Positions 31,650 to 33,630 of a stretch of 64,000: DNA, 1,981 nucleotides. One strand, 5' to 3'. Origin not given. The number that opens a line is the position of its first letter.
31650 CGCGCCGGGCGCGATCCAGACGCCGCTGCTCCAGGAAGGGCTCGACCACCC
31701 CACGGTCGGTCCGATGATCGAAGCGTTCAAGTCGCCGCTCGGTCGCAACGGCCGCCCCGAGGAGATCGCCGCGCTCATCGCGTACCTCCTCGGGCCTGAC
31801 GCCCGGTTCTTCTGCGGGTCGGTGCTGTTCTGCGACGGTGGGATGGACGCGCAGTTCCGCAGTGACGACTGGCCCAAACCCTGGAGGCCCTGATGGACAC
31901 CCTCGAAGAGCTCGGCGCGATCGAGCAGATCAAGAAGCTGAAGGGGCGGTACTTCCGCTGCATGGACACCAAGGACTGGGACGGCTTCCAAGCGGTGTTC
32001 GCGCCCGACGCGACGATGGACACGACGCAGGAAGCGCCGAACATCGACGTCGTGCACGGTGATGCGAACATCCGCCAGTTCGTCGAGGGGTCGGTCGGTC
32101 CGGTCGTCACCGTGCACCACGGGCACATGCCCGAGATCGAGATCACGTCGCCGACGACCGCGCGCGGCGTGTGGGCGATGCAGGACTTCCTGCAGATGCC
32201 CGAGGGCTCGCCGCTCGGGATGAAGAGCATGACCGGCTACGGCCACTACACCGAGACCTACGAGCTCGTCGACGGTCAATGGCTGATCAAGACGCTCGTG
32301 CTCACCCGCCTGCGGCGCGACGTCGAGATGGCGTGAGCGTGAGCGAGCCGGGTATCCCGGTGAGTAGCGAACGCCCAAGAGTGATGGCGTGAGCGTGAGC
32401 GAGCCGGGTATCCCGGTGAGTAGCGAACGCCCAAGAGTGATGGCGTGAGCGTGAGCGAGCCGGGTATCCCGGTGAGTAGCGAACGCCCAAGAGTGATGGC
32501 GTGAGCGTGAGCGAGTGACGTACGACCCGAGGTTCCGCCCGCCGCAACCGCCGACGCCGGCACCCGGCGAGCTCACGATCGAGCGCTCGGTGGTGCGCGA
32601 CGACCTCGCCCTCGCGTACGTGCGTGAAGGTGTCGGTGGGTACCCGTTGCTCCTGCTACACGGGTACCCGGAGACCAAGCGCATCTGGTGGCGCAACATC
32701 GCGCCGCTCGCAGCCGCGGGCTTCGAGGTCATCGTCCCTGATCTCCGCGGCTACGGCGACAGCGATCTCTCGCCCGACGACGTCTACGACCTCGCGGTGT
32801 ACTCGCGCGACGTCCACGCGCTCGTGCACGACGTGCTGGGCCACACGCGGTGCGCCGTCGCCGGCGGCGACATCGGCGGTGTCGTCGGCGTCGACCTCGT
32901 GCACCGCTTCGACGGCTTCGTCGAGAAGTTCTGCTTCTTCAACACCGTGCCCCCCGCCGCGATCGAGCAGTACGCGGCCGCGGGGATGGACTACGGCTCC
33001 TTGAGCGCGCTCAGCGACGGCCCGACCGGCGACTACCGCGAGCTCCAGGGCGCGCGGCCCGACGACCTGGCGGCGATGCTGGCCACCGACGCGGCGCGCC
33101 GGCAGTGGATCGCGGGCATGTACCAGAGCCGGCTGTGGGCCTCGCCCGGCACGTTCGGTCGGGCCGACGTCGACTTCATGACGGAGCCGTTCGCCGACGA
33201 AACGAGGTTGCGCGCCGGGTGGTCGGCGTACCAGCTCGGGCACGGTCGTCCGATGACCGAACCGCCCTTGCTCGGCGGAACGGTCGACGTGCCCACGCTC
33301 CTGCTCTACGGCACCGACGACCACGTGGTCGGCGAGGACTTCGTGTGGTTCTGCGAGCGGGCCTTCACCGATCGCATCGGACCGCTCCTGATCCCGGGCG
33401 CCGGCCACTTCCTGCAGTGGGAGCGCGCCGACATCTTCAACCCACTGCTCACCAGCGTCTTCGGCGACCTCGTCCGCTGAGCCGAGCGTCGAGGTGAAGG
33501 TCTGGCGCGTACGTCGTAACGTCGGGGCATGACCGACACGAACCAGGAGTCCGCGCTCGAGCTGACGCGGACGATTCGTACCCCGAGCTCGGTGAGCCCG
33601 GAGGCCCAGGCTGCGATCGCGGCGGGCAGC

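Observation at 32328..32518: Perfect 56-bp x 3.4 tandem repeat that relays translation between two genes through chained GTGA mini-ORFs (MIRU-like VNTR)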

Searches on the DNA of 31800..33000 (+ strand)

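Call 16: search_rna_families(source=window, start=31800, end=33000, threshold=evalue, max_evalue=10)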
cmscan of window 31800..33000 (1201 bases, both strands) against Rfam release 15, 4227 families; matches with E-value up to 10: 2.
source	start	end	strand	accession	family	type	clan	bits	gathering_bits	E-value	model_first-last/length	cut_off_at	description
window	32854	32901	+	RF01059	mir-598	Gene; miRNA;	-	23.4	69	0.043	1-80/80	no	mir-598 microRNA precursor family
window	32839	32975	+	RF01754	radC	Cis-reg;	-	15.3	40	2.8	1-149/149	no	radC RNA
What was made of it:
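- On Any Rfam RNA family: No match on the array at E <= 10 (call 16).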

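Call 56: build_rna_model(alignment_id=A1, structure=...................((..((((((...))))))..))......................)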
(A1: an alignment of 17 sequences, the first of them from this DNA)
Model R1 built from alignment A1 (17 sequences, 64 columns); structure: as given.
model positions 61; base pairs 8; branch points 0; effective number of sequences 5.51; information 0.916 bits per position. Calibrated on 0.2 Mb of random sequence (short: E-values are rough).
structure used (alignment columns):
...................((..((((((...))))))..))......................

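Call 57: search_with_rna_model(model_id=R1, sources=[window, L001, L002, L003, L004, L005, L006, L007, L008, L009, L010, L011, L013, L014, L015, L016], max_evalue=1)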
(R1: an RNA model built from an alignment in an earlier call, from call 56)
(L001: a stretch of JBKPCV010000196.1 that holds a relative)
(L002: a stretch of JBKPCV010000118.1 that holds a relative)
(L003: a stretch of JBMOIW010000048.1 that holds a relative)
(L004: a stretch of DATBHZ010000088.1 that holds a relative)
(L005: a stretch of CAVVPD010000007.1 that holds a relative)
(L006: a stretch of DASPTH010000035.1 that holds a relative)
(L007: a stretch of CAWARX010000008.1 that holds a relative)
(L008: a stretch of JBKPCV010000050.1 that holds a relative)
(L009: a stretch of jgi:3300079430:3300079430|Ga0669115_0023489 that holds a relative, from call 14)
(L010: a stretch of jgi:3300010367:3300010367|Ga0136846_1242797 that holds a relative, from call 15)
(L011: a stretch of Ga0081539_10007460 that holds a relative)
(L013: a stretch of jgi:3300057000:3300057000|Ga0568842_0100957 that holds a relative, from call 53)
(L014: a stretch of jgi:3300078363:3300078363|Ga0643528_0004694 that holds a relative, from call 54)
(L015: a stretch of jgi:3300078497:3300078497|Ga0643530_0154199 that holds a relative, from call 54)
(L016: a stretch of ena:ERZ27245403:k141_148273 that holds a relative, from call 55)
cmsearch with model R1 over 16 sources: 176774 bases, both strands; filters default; matches with E-value up to 1: 23.
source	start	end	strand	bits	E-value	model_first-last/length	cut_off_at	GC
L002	2226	2286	-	79.6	1.1e-12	1-61/61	no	0.72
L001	5153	5213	-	77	3.2e-12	1-61/61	no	0.72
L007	4669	4729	-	74.2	1e-11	1-61/61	no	0.64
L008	5266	5326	-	74.1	1.1e-11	1-61/61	no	0.72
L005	6752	6812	-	72.9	1.9e-11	1-61/61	no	0.66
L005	6634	6694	-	71.4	3.5e-11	1-61/61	no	0.66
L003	5274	5334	+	70.9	4.4e-11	1-61/61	no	0.66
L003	5390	5450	+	70.8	4.5e-11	1-61/61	no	0.69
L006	44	104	+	70.7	4.7e-11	1-61/61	no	0.75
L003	5132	5192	+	68.6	1.2e-10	1-61/61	no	0.74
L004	1350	1410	-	67.4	2e-10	1-61/61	no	0.74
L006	121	180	+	66.2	3.3e-10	1-61/61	no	0.77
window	32325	32385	+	66.1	3.5e-10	1-61/61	no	0.62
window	32437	32497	+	65.7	4.1e-10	1-61/61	no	0.62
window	52373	52433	-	63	1.3e-09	1-61/61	no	0.74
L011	8056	8116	+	60.5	3.9e-09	1-61/61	no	0.69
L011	8183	8258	+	46.1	1.9e-06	1-61/61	no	0.66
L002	1034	1094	+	32.4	0.00069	1-61/61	no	0.72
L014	11062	11139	+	18.4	0.28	1-61/61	no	0.71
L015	1811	1888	+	18.4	0.28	1-61/61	no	0.71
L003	6918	6974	+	16.5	0.64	1-61/61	no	0.67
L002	4615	4662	+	16.1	0.78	1-61/61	no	0.79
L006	1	25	+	15.9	0.84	37-61/61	5'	0.72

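Call 65: search_dna_similar(query=window:32300-32540:+, collection=plasmids, mode=distant, max_evalue=0.01, max_rows=10)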
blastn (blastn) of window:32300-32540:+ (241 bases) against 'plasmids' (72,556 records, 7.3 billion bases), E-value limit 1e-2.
No match.

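Call 74: search_with_rna_model(model_id=R1, sources=[L017, L018], max_evalue=1)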
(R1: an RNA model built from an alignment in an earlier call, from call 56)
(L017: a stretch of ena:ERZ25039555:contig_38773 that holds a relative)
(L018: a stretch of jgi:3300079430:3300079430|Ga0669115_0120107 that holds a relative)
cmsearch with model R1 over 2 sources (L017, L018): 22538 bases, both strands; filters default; matches with E-value up to 1: 1.
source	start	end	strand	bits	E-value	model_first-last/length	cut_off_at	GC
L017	18824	18880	+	17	0.067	1-61/61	no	0.74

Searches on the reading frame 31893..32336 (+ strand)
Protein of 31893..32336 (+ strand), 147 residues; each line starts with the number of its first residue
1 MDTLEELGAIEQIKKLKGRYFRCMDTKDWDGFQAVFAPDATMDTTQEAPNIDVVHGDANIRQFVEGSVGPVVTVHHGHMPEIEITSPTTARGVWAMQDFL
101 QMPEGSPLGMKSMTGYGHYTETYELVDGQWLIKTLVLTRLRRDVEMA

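Call 7: search_protein_families(library=pfam, proteins=[window:31893-32336:+])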
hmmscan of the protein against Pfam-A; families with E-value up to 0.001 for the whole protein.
window:31893-32336:+ (147 aa): 3 families
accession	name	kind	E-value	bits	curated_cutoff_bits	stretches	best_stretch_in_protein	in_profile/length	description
PF13577.12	SnoaL_4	-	3e-26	92.3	24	1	6-135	2-125/126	SnoaL-like domain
PF12680.13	SnoaL_2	-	4e-07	31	27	1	19-130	3-99/102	SnoaL-like domain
PF14534.12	DUF4440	-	1.2e-05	26.1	25.2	1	13-132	1-107/107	Domain of unknown function (DUF4440)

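Call 8: find_encoding_contigs(protein=window:31893-32333:+, flank=3000, max_places=10)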
Protein window:31893-32333:+ (147 aa): no gene with exactly this product is on record in the collection.

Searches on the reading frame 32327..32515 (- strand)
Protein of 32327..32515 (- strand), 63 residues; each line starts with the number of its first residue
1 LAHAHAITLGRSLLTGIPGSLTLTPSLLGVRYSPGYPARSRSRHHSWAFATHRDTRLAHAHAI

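Call 40: find_homologous_proteins(query=window:32327-32515:-, max_evalue=10)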
Query seq(63 aa) (63 aa): 1 proteins with E <= 10 among 7 candidates.
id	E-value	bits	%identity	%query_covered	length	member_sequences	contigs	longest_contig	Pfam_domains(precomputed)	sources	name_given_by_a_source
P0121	2.3e-27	111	86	68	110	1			-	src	-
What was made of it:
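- The peptide search found only an antisense artefact (call 40).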

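Call 42: find_encoding_contigs(protein=P0121, flank=6000, max_places=10)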
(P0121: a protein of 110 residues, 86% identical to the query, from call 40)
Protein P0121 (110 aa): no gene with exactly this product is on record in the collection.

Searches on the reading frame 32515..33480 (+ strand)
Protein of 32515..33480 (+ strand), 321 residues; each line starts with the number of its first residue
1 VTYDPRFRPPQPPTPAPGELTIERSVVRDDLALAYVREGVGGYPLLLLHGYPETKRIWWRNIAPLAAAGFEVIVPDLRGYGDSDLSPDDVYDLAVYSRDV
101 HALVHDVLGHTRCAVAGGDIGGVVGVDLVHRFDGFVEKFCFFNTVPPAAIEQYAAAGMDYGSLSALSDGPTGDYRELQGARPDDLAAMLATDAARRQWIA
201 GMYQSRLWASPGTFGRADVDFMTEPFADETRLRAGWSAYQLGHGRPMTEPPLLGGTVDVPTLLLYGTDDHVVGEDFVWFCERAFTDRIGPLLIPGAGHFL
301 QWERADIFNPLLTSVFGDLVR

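Call 7: search_protein_families(library=pfam, proteins=[window:32515-33480:+])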
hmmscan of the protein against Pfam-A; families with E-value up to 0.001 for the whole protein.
window:32515-33480:+ (321 aa): 3 families
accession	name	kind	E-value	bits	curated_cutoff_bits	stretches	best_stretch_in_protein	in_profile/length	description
PF00561.26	Abhydrolase_1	-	4.1e-24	86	25.8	1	43-304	1-244/245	alpha/beta hydrolase fold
PF12697.13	Abhydrolase_6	-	6.4e-17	63.4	26.3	1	45-308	1-214/217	Alpha/beta hydrolase family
PF12146.15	Hydrolase_4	-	2.2e-10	40.7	27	1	46-141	8-106/239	Serine aminopeptidase, S33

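Call 9: find_encoding_contigs(protein=window:32515-33477:+, flank=3000, max_places=10)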
Protein window:32515-33477:+ (321 aa): no gene with exactly this product is on record in the collection.
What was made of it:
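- Tried and rejected: Exact-protein look-ups of both flanking genes found nothing (calls 8, 9).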

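Call 11: find_homologous_proteins(query=window:32515-33477:+)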
Query window:32515-33477:+ (321 aa): 4888 proteins with E <= 0.001 among 8000 candidates; the best 120 are listed.
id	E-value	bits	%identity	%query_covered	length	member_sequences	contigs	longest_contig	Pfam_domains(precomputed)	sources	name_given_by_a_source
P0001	1.4e-200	684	92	99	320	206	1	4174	PF12697.14,PF00561.27,PF12146.16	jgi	jgi:pimeloyl-ACP methyl ester carboxylesterase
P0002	5.9e-198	675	91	99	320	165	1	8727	PF12697.14,PF00561.27,PF12146.16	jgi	-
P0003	2.5e-180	617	80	100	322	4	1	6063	PF12697.14,PF00561.27,PF12146.16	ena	-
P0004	4.9e-179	613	83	99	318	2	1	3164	PF12697.14,PF00561.27,PF12146.16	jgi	jgi:pimeloyl-ACP methyl ester carboxylesterase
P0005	8.7e-171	586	79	99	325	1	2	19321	PF12697.14,PF00561.27,PF12146.16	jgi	jgi:pimeloyl-ACP methyl ester carboxylesterase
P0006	2.7e-169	581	78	100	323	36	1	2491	PF12697.14,PF00561.27,PF12146.16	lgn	-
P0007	1.7e-167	575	76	99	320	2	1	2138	PF12697.14,PF00561.27,PF12146.16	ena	-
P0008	9.9e-166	569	77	98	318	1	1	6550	PF12697.14,PF00561.27,PF12146.16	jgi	jgi:pimeloyl-ACP methyl ester carboxylesterase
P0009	2.2e-165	568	81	91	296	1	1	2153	PF12697.14,PF00561.27,PF12146.16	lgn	-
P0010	1.8e-163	562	75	99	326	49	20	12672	PF12697.14,PF00561.27,PF12146.16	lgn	-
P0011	1.9e-163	562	76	94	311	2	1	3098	PF12697.14,PF00561.27,PF12146.16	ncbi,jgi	jgi:pimeloyl-ACP methyl ester carboxylesterase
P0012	4.9e-163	560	75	99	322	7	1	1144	PF12697.14,PF00561.27,PF12146.16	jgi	-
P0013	3.5e-161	554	74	100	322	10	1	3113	PF12697.14,PF00561.27,PF12146.16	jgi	jgi:pimeloyl-ACP methyl ester carboxylesterase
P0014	9.8e-159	546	73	99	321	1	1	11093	PF12697.14,PF00561.27,PF12146.16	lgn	-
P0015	7.0e-158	543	72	100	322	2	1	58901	PF12697.14,PF00561.27,PF12146.16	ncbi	-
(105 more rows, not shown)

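Call 14: find_encoding_contigs(protein=P0001, flank=3000, max_places=6)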
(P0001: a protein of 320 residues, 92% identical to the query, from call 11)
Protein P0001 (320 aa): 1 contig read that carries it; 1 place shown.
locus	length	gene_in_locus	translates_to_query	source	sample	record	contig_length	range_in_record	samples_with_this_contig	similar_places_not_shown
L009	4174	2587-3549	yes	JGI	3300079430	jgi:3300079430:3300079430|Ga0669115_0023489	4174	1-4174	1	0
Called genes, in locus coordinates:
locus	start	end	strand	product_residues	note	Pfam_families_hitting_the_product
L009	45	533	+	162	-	PF04075:F420H2_quin_red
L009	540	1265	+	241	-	-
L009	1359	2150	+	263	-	PF00106:adh_short (faint), PF13561:adh_short_C2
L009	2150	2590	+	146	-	PF13577:SnoaL_4, PF14534:DUF4440 (faint), PF12680:SnoaL_2 (weak)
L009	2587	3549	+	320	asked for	PF00561:Abhydrolase_1, PF12146:Hydrolase_4, PF12697:Abhydrolase_6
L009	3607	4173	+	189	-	?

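Call 15: find_encoding_contigs(protein=P0002, flank=3000, max_places=6)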
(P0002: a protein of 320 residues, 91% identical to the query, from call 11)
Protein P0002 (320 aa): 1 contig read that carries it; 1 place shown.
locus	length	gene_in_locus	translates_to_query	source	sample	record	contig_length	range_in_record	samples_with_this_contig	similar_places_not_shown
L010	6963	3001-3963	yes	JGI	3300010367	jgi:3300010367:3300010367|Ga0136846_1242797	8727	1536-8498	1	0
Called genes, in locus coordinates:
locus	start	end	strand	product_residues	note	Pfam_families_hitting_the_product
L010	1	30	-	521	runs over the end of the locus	?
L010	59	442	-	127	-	PF12680:SnoaL_2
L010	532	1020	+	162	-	PF04075:F420H2_quin_red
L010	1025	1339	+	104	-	-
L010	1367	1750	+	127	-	-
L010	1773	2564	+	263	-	PF00106:adh_short (weak), PF13561:adh_short_C2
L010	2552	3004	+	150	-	PF13577:SnoaL_4, PF12680:SnoaL_2 (weak)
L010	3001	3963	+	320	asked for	PF00561:Abhydrolase_1, PF12146:Hydrolase_4, PF12697:Abhydrolase_6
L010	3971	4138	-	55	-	-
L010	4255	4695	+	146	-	PF13473:Cupredoxin_1, PF00127:Copper-bind (weak)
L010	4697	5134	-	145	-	PF13577:SnoaL_4, PF00866:Ring_hydroxyl_B (weak)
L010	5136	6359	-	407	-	PF00067:p450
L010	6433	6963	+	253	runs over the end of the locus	?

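Call 53: find_encoding_contigs(protein=P0004, flank=10000, max_places=6)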
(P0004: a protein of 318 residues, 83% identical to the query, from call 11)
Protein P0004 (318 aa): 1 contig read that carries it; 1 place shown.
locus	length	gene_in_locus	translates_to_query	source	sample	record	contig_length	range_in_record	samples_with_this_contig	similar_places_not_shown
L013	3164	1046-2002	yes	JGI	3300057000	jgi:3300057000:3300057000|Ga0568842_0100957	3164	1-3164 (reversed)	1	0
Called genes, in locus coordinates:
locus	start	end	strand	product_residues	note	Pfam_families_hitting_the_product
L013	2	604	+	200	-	?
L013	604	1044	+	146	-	PF13577:SnoaL_4, PF14534:DUF4440 (faint), PF12680:SnoaL_2 (weak)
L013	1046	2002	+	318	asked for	PF00561:Abhydrolase_1, PF12146:Hydrolase_4 (weak), PF12697:Abhydrolase_6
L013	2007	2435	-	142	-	PF13577:SnoaL_4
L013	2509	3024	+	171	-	PF04978:MST, PF12867:DinB_2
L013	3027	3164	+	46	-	?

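Call 54: find_encoding_contigs(protein=P0005, flank=10000, max_places=6)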
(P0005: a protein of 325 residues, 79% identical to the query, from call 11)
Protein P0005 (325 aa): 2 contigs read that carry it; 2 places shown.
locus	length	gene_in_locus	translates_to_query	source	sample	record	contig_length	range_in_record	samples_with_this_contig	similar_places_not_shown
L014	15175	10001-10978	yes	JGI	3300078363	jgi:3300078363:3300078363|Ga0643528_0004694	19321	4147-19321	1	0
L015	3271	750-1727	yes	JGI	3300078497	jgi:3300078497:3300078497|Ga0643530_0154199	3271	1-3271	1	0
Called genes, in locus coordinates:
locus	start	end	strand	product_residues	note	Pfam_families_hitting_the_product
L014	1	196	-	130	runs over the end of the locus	PF09656:PGPGW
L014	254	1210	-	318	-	PF00296:Bac_luciferase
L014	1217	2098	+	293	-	PF00106:adh_short, PF01370:Epimerase, PF13561:adh_short_C2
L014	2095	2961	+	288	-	PF00296:Bac_luciferase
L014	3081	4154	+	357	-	PF05977:MFS_3, PF07690:MFS_1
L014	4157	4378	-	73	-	-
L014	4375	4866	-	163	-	-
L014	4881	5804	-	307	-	PF00296:Bac_luciferase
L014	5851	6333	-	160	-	PF25213:HVO_A0261_N (weak), PF01047:MarR, PF12802:MarR_2, PF13412:HTH_24 (weak), PF13463:HTH_27 (weak), PF25212:HVO_A0114 (weak), PF01022:HTH_5 (weak), PF09339:HTH_IclR (weak), +2 more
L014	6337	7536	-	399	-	PF04909:Amidohydro_2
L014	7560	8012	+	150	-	PF10604:Polyketide_cyc2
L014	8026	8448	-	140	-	PF11578:DUF3237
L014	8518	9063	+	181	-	PF12680:SnoaL_2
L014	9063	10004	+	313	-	PF00106:adh_short, PF08659:KR, PF13561:adh_short_C2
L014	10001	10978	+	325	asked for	PF00561:Abhydrolase_1, PF12146:Hydrolase_4 (weak), PF12697:Abhydrolase_6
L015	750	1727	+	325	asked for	PF00561:Abhydrolase_1, PF12146:Hydrolase_4 (weak), PF12697:Abhydrolase_6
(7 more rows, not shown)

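Call 55: find_encoding_contigs(protein=P0003, flank=10000, max_places=6)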
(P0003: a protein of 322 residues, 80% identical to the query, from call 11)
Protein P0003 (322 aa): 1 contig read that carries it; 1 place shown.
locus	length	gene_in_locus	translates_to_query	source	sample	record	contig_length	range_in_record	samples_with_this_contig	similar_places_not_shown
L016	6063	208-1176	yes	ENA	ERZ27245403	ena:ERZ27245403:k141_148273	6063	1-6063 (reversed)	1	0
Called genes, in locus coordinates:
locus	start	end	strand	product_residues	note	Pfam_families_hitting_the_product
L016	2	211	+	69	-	?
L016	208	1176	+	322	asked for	PF00561:Abhydrolase_1, PF12146:Hydrolase_4, PF12697:Abhydrolase_6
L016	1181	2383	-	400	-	PF00067:p450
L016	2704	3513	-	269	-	-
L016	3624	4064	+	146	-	PF00903:Glyoxalase, PF13669:Glyoxalase_4, PF18029:Glyoxalase_6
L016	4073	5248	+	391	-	PF02771:Acyl-CoA_dh_N, PF02770:Acyl-CoA_dh_M, PF00441:Acyl-CoA_dh_1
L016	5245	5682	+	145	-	-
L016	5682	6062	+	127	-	?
